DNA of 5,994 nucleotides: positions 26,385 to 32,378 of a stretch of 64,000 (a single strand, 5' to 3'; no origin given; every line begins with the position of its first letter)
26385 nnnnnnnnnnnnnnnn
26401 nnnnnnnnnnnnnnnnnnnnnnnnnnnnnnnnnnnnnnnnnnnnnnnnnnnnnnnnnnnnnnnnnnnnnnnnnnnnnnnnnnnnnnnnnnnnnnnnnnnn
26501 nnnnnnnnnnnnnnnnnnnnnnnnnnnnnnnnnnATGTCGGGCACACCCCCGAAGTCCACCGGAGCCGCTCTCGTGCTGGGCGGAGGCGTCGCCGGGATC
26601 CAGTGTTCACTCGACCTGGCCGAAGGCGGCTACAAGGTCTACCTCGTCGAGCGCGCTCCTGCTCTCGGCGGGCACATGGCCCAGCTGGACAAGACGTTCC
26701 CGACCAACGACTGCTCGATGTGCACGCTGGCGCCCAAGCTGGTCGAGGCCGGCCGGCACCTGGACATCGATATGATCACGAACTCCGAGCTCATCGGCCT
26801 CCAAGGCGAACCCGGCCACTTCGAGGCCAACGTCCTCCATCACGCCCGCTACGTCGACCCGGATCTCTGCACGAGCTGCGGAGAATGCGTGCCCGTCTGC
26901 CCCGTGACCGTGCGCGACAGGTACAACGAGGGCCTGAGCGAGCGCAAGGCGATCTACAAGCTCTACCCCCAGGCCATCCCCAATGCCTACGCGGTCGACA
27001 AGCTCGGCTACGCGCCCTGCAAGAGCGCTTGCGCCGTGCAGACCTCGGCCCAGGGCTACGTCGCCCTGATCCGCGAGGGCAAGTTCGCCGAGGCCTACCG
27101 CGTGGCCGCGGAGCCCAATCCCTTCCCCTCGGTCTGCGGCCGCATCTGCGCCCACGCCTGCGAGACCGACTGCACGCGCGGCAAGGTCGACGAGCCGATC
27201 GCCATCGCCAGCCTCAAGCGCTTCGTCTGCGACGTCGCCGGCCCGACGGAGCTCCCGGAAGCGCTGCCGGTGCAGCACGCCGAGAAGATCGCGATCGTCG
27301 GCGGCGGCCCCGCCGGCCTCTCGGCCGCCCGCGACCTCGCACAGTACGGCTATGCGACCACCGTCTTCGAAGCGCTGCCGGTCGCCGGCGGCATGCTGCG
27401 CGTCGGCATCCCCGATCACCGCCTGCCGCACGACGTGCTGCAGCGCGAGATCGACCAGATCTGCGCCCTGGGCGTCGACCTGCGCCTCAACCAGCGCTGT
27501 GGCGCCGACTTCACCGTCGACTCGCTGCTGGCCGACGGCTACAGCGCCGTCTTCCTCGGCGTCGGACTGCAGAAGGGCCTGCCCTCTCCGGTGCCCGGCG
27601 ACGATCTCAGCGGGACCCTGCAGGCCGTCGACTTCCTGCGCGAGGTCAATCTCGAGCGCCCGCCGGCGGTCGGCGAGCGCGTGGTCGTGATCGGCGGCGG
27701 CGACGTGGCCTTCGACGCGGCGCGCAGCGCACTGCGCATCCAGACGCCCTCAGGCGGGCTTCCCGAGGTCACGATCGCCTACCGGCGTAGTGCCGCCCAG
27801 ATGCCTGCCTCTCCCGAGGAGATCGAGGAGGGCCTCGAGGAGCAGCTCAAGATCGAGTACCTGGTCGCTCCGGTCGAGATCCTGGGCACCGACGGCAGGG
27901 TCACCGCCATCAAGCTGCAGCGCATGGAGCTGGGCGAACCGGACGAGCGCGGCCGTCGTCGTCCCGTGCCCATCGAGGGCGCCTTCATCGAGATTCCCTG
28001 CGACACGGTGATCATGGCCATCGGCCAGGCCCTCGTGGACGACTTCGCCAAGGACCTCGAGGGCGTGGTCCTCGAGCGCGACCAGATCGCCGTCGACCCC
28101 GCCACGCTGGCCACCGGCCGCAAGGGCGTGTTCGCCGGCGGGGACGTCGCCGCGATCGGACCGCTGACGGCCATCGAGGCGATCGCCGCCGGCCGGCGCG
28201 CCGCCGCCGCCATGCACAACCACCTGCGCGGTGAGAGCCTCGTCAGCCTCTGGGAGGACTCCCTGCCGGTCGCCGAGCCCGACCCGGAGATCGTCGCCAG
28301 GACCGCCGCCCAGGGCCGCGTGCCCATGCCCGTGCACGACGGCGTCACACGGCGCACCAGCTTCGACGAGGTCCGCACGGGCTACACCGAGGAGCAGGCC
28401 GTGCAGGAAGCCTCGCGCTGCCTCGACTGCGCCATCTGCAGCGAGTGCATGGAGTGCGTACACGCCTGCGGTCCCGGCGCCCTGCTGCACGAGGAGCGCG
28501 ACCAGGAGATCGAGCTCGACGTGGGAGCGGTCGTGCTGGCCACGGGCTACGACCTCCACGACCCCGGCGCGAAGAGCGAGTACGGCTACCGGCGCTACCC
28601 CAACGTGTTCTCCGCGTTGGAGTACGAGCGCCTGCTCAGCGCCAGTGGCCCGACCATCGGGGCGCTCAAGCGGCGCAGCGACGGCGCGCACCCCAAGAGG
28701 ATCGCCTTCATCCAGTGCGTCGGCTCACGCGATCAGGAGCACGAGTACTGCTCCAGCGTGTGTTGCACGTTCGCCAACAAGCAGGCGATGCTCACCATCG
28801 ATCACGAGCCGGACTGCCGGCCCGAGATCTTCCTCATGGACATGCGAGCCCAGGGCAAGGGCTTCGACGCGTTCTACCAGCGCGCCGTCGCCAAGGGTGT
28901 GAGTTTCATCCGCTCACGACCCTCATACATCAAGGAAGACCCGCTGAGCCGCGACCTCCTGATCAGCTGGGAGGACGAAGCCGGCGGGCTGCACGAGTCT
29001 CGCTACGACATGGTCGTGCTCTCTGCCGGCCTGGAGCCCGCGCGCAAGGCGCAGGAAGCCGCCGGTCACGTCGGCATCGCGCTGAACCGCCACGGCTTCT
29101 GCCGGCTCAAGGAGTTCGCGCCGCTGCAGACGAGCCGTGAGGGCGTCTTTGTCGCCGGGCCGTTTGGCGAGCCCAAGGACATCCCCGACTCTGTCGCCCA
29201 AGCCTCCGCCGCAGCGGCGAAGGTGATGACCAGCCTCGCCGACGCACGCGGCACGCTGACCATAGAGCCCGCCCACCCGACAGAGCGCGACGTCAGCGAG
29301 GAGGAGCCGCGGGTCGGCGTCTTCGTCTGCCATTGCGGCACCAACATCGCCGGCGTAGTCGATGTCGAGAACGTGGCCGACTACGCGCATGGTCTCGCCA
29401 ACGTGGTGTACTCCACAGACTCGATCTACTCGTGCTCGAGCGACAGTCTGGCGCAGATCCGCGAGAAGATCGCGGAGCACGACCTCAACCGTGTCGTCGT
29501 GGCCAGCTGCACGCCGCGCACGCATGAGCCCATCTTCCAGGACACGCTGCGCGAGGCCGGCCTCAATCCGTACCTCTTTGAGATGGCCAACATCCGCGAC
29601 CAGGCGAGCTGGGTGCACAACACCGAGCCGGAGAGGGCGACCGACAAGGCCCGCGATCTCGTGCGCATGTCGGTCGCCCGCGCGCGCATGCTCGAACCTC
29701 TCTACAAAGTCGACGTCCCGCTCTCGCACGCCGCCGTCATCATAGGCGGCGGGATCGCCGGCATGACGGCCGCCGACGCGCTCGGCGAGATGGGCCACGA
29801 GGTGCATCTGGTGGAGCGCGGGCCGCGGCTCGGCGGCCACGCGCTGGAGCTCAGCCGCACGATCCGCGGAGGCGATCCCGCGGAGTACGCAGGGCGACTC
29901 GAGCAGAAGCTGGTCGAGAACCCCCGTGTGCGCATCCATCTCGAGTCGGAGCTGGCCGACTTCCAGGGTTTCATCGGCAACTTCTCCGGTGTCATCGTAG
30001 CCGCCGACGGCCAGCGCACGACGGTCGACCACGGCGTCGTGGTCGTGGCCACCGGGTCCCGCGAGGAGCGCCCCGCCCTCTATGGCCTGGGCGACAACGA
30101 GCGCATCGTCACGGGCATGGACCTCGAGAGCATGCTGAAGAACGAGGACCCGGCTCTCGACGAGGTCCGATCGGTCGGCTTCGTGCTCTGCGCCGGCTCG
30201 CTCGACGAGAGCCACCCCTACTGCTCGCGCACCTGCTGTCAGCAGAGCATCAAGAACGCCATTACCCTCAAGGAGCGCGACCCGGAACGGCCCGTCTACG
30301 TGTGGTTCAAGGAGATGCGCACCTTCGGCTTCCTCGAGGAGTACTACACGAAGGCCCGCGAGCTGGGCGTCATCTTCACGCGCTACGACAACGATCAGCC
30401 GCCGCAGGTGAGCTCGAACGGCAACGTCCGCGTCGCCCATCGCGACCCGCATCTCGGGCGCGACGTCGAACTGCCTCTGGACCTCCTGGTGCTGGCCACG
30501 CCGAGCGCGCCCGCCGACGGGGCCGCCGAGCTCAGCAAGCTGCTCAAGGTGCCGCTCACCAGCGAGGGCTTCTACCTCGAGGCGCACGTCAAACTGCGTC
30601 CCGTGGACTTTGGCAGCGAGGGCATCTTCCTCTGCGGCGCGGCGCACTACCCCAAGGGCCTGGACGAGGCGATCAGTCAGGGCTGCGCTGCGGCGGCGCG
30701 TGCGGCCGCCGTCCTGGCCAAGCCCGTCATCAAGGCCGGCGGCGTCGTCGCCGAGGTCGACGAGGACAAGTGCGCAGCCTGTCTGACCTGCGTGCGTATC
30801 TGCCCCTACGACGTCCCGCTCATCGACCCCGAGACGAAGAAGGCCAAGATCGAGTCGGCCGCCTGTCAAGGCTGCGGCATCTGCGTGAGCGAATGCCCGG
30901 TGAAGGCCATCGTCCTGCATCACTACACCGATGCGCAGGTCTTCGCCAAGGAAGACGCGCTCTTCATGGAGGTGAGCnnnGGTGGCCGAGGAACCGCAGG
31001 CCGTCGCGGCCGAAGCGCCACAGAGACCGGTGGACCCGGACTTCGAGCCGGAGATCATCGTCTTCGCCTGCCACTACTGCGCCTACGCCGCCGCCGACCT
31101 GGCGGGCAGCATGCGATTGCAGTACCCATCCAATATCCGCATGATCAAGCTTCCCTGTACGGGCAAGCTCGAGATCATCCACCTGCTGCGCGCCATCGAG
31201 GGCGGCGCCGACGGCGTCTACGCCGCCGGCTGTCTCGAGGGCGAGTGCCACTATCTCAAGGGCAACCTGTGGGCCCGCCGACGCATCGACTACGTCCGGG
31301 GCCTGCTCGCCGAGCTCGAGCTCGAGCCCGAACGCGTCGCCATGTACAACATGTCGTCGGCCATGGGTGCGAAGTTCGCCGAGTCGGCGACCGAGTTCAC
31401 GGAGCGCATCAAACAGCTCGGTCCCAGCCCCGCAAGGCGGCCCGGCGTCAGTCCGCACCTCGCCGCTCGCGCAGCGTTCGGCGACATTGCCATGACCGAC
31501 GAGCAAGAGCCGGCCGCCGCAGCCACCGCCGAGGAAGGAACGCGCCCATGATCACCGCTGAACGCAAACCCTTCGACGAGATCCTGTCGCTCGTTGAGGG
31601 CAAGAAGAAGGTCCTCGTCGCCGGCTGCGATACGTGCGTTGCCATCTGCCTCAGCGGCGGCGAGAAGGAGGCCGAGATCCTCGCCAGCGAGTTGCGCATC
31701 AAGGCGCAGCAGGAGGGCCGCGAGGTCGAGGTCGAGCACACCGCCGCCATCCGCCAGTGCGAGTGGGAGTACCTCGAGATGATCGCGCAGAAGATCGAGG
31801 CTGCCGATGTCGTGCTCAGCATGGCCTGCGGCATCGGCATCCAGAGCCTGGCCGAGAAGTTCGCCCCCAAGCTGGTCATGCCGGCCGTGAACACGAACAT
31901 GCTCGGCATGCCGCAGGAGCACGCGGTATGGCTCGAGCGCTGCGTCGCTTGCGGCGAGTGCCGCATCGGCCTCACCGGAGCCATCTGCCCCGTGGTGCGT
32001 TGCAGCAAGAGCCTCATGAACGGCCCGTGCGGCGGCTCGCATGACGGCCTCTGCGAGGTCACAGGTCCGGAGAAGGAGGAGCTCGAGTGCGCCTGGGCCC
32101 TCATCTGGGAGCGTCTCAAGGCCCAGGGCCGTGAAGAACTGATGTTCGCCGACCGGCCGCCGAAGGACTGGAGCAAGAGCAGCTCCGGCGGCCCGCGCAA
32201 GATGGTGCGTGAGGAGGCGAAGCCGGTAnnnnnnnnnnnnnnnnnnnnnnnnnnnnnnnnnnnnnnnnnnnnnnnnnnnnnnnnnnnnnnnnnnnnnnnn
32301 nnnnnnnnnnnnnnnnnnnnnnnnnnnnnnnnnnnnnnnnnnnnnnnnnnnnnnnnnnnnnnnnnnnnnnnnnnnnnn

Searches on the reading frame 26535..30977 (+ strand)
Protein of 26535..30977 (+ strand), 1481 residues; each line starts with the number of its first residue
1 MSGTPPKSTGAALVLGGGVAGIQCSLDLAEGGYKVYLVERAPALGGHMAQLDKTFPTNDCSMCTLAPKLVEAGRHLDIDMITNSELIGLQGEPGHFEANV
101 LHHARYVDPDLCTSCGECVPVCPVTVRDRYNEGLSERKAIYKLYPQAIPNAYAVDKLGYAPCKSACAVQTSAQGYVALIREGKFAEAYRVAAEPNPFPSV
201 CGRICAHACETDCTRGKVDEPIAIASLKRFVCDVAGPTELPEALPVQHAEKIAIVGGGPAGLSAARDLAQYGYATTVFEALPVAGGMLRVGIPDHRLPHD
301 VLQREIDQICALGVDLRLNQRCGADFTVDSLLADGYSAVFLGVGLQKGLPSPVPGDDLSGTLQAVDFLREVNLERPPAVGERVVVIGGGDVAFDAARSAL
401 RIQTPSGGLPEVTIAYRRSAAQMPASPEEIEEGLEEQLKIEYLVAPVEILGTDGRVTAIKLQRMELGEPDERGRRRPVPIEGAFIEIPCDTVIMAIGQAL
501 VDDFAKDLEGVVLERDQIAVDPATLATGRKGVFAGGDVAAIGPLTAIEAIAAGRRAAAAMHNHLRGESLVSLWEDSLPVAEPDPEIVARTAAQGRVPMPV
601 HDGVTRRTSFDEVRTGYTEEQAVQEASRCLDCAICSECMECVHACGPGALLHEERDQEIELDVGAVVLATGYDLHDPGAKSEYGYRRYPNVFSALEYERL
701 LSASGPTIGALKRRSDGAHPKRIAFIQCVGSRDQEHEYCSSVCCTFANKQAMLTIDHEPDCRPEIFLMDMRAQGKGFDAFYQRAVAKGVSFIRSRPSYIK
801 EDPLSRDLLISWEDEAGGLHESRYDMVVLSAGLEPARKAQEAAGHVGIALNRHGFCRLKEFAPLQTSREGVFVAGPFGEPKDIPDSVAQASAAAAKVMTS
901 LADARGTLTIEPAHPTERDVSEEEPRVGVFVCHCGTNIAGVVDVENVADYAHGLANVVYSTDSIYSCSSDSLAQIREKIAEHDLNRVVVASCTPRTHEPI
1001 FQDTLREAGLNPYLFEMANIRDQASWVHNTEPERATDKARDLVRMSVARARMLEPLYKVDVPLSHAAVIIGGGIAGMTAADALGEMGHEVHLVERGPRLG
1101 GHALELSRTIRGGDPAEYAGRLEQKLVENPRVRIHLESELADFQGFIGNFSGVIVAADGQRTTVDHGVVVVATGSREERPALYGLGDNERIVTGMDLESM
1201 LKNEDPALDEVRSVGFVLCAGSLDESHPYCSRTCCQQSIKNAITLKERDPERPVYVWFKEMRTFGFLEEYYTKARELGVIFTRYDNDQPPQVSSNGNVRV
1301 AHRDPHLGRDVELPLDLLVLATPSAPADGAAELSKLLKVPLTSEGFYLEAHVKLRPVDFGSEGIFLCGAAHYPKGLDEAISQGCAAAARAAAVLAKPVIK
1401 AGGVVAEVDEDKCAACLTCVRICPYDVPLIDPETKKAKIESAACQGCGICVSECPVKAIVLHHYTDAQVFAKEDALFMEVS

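Call 60: search_protein_families(library=pfam, proteins=[window:26535-30977:+], max_evalue=0.00001)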
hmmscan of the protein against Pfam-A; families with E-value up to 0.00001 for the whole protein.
window:26535-30977:+ (1481 aa): 18 families
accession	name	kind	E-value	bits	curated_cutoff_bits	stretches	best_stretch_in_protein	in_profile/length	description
PF07992.20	Pyr_redox_2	-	4.2e-51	174.5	26.1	2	251-553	2-291/291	Pyridine nucleotide-disulphide oxidoreductase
PF13450.12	NAD_binding_8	-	2.8e-24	85.6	21.9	2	1069-1132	1-61/68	NAD(P)-binding Rossmann-like domain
PF14691.11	Fer4_20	-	1.5e-20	73.6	25.8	1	159-235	29-108/113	Dihydroprymidine dehydrogenase domain II, 4Fe-4S cluster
PF00070.33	Pyr_redox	-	1.6e-18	67.4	22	0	1067-1100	2-35/82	Pyridine nucleotide-disulphide oxidoreductase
PF12831.13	FAD_oxidored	-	1.8e-15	57.6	27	0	1068-1103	3-38/416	FAD dependent oxidoreductase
PF01266.30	DAO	-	4.7e-15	56.4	27.9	0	251-285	1-35/353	FAD dependent oxidoreductase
PF00890.30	FAD_binding_2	-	1.5e-12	47.9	20.4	0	1067-1103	2-38/414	FAD binding domain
PF00037.32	Fer4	-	3.1e-11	43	21.1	1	106-124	2-20/24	4Fe-4S binding domain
PF13738.12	Pyr_redox_3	-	4.4e-11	43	30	0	1066-1176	166-268/305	Pyridine nucleotide-disulphide oxidoreductase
PF13187.11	Fer4_9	-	2.6e-09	37.4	27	1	1412-1459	1-52/52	4Fe-4S dicluster domain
PF12838.12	Fer4_7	-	3e-09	37.6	27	1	1412-1458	1-52/52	4Fe-4S dicluster domain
PF03486.20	HI0933_like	-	3.1e-09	37.1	50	0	1067-1100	3-36/244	HI0933-like protein Rossmann domain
PF01262.27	AlaDh_PNT_C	-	1.3e-08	35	23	0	1067-1096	31-60/214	Alanine dehydrogenase/PNT, C-terminal domain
PF01946.23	Thi4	-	1.3e-08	34.8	26.2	0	251-287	19-57/235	Thi4 family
PF12837.12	Fer4_6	-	4.7e-08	33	25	0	1405-1427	1-23/24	4Fe-4S binding domain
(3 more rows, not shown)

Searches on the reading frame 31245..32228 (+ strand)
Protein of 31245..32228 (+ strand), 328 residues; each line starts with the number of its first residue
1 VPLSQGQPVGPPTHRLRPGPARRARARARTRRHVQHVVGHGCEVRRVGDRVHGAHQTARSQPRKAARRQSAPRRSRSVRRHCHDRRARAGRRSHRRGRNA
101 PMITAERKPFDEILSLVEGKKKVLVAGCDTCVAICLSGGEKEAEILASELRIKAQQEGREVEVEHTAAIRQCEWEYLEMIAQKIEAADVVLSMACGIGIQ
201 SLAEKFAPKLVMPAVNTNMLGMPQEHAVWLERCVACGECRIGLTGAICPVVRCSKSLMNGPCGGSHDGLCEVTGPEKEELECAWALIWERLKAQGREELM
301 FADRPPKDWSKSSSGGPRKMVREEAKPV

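Call 60: search_protein_families(library=pfam, proteins=[window:31245-32228:+], max_evalue=0.00001)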
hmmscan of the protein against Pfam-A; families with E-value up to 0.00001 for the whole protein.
window:31245-32228:+ (328 aa): 1 family
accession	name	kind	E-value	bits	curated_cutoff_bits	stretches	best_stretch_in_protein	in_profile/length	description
PF12225.13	DUF5981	-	1.5e-30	105.1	23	1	213-310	2-95/95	Methylene-tetrahydrofolate reductase C terminal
